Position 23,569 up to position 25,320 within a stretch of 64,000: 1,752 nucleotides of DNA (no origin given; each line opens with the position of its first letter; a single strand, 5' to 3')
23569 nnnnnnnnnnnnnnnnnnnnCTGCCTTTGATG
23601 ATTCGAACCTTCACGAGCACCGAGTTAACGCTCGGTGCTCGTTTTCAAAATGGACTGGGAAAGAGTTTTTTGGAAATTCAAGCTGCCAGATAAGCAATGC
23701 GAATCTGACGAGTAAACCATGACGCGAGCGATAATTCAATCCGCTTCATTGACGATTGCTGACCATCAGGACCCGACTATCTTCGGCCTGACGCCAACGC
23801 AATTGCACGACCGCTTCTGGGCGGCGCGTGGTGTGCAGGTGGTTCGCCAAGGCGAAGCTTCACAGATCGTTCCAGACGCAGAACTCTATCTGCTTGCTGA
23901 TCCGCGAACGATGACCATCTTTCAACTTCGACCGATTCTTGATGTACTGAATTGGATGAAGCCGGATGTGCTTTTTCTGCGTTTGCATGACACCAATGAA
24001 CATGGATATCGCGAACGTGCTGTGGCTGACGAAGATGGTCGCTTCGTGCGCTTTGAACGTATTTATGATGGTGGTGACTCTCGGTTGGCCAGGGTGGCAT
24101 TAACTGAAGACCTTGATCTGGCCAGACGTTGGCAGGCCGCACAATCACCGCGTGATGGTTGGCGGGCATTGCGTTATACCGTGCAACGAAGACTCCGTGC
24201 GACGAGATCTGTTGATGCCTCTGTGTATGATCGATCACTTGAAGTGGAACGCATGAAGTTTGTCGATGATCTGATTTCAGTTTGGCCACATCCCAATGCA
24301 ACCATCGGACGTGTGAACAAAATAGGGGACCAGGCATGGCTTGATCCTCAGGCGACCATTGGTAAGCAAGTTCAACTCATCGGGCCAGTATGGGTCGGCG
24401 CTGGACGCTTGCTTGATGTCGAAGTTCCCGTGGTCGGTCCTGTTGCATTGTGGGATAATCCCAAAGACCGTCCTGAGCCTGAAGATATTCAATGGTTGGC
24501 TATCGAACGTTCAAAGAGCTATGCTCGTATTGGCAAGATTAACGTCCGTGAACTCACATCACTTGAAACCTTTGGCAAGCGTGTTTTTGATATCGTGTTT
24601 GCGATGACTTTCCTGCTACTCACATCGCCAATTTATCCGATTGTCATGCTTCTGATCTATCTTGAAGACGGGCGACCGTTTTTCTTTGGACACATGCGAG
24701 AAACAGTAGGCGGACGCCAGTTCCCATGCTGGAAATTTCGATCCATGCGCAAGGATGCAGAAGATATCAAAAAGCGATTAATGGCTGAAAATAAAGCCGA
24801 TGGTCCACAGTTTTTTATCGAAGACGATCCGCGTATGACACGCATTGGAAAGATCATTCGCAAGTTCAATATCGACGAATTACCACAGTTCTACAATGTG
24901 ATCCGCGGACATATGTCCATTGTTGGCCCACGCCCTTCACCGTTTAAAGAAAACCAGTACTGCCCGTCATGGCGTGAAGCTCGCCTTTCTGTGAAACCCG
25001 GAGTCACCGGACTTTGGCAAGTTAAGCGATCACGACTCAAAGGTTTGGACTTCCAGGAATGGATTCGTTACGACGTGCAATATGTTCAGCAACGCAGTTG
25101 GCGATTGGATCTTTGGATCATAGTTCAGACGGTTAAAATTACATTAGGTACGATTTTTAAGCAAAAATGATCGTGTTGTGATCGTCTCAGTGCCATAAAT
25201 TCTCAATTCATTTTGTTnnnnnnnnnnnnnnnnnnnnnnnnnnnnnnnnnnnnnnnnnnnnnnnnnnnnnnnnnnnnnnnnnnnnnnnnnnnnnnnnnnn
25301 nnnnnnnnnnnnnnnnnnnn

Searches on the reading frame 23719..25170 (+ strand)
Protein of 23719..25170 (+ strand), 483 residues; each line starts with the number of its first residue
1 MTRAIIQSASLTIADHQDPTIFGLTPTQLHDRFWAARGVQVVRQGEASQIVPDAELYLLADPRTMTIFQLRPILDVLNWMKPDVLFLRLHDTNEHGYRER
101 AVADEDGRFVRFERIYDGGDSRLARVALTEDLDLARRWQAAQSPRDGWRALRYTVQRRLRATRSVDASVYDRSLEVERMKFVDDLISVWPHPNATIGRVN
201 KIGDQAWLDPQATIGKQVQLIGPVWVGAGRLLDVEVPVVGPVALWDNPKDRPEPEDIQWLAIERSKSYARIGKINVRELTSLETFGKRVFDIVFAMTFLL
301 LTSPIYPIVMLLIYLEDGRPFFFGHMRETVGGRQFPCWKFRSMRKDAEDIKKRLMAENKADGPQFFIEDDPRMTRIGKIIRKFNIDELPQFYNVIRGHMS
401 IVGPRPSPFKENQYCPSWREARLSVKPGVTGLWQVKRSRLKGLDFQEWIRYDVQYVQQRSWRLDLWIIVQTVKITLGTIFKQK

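Call 33: search_protein_families(library=pfam, proteins=[window:23719-25170:+], max_evalue=0.00001)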
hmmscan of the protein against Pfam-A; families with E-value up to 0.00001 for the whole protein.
window:23719-25170:+ (483 aa): 1 family
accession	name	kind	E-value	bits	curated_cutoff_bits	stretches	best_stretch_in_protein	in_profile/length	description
PF02397.22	Bac_transf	-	1.2e-59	201.3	27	1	287-476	1-178/179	Bacterial sugar transferase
